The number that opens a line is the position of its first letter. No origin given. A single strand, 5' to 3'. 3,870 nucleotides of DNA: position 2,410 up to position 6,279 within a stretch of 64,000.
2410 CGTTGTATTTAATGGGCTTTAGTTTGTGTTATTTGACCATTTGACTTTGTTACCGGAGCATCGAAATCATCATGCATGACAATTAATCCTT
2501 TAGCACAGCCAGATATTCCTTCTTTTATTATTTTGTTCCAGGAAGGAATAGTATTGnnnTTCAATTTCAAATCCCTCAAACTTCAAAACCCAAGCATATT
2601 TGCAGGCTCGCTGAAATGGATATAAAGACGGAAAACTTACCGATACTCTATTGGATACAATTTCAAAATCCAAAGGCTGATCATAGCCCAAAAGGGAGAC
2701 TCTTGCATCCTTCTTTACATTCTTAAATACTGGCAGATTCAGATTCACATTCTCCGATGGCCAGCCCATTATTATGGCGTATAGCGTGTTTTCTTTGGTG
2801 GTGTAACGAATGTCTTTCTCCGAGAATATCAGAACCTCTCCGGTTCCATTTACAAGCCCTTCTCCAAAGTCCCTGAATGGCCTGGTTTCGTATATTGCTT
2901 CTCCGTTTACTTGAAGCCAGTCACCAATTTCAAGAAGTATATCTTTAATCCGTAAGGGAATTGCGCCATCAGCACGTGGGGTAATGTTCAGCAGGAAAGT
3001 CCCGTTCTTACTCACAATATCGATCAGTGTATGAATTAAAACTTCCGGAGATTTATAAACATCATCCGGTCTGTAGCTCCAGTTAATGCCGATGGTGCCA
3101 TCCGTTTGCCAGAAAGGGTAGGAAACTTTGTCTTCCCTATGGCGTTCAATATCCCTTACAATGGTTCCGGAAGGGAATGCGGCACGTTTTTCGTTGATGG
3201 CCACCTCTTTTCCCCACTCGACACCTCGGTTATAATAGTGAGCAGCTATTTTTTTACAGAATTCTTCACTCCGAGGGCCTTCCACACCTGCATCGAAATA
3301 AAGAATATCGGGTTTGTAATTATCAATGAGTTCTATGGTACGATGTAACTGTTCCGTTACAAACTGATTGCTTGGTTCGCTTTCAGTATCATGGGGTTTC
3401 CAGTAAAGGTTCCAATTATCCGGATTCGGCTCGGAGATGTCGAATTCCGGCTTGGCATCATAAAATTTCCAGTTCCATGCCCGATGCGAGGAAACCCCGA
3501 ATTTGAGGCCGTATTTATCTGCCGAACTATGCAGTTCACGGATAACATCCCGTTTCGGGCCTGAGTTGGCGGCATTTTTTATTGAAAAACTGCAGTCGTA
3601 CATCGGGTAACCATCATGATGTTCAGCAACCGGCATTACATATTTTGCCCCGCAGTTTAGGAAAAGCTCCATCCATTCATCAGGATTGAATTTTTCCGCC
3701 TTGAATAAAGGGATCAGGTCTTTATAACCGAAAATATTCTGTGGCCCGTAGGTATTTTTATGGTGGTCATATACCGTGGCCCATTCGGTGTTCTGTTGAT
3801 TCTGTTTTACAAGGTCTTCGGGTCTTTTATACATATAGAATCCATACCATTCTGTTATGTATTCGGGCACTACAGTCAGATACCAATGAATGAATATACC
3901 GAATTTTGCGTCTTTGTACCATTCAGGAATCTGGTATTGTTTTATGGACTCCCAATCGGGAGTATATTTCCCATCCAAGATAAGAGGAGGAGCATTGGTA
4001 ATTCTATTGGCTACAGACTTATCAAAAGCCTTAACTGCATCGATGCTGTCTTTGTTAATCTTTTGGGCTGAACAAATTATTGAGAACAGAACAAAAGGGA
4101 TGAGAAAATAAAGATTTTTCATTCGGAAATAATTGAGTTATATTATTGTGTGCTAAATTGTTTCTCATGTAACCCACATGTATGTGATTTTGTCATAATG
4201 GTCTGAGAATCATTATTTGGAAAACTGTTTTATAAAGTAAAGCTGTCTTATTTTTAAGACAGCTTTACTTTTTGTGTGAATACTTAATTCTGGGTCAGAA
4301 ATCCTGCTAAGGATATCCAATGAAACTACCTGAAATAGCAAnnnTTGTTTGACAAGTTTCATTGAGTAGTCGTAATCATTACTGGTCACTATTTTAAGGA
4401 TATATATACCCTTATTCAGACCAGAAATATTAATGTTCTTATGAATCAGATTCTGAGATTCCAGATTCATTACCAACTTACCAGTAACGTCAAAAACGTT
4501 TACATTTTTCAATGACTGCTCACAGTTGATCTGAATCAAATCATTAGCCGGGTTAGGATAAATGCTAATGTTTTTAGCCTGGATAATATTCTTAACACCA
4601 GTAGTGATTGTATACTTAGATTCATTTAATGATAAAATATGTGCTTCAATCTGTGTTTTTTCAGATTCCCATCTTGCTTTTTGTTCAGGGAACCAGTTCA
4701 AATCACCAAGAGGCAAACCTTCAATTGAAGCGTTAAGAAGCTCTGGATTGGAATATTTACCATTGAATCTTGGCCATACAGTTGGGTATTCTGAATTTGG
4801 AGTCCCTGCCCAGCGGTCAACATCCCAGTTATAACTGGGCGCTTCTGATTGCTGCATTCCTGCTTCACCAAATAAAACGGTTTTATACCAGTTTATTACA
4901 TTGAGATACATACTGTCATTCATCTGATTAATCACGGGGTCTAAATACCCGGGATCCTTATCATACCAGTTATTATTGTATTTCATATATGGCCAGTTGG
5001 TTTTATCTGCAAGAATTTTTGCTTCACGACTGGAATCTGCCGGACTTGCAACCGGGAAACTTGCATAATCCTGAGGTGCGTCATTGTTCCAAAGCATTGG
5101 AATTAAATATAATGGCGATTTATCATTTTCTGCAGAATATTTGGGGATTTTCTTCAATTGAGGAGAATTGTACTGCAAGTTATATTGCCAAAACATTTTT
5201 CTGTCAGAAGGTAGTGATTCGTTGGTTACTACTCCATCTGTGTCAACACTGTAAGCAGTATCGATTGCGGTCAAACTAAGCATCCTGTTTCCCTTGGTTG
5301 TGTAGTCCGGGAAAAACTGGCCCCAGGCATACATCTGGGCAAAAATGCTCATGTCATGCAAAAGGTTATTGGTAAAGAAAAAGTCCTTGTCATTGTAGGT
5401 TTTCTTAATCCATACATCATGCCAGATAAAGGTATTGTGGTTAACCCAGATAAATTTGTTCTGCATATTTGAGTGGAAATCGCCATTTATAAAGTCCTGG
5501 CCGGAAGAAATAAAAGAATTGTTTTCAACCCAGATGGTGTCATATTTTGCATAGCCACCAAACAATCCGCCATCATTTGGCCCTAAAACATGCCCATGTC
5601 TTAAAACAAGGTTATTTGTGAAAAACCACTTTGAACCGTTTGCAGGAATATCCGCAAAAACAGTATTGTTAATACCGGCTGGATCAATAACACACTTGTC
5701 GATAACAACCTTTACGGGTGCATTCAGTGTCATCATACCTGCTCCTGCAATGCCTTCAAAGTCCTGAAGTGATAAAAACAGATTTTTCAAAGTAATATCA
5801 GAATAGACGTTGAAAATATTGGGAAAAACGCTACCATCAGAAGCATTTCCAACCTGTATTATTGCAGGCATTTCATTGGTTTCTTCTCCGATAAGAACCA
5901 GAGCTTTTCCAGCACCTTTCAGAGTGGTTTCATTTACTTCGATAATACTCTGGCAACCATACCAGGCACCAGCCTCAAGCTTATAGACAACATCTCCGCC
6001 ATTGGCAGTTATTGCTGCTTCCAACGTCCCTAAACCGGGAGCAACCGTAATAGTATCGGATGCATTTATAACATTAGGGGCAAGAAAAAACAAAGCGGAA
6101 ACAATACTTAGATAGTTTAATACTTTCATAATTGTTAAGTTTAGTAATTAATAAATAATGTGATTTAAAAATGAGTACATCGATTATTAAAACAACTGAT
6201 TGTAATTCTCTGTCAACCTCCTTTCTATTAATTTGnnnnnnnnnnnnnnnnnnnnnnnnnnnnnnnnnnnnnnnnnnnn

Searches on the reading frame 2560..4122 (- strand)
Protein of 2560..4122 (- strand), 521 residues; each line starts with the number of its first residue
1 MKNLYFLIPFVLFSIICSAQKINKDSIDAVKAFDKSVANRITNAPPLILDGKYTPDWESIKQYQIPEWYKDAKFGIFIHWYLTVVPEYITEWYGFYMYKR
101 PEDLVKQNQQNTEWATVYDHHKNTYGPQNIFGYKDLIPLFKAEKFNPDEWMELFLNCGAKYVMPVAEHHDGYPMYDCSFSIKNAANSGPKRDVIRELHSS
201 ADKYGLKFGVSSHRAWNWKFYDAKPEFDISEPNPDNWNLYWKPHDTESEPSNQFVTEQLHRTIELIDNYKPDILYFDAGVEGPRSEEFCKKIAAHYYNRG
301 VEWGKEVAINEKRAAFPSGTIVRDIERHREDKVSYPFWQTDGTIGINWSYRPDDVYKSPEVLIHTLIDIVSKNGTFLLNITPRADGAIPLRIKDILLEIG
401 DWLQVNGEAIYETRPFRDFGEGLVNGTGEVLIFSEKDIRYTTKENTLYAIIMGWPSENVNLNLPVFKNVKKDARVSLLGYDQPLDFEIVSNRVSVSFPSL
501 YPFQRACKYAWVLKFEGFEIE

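Call 24: search_protein_families(library=pfam, proteins=[window:2560-4122:-], max_evalue=0.0001)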
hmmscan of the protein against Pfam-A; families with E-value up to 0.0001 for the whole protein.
window:2560-4122:- (521 aa): 2 families
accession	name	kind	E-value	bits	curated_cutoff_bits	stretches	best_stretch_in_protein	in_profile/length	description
PF01120.23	Alpha_L_fucos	-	2e-90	304.2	25.2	1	51-408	12-345/345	Alpha-L-fucosidase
PF16757.11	Fucosidase_C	-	6.8e-17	62.3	25.6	1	435-515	6-87/88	Alpha-L-fucosidase C-terminal domain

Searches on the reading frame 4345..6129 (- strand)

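Call 24: search_protein_families(library=pfam, proteins=[window:4345-6129:-], max_evalue=0.0001)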
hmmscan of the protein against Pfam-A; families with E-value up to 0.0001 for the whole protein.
window:4345-6129:- (595 aa): 1 family
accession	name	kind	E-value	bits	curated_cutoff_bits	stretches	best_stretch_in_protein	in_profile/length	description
PF18962.6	Por_Secre_tail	-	1.2e-14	54.8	27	1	523-586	1-68/75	Secretion system C-terminal sorting domain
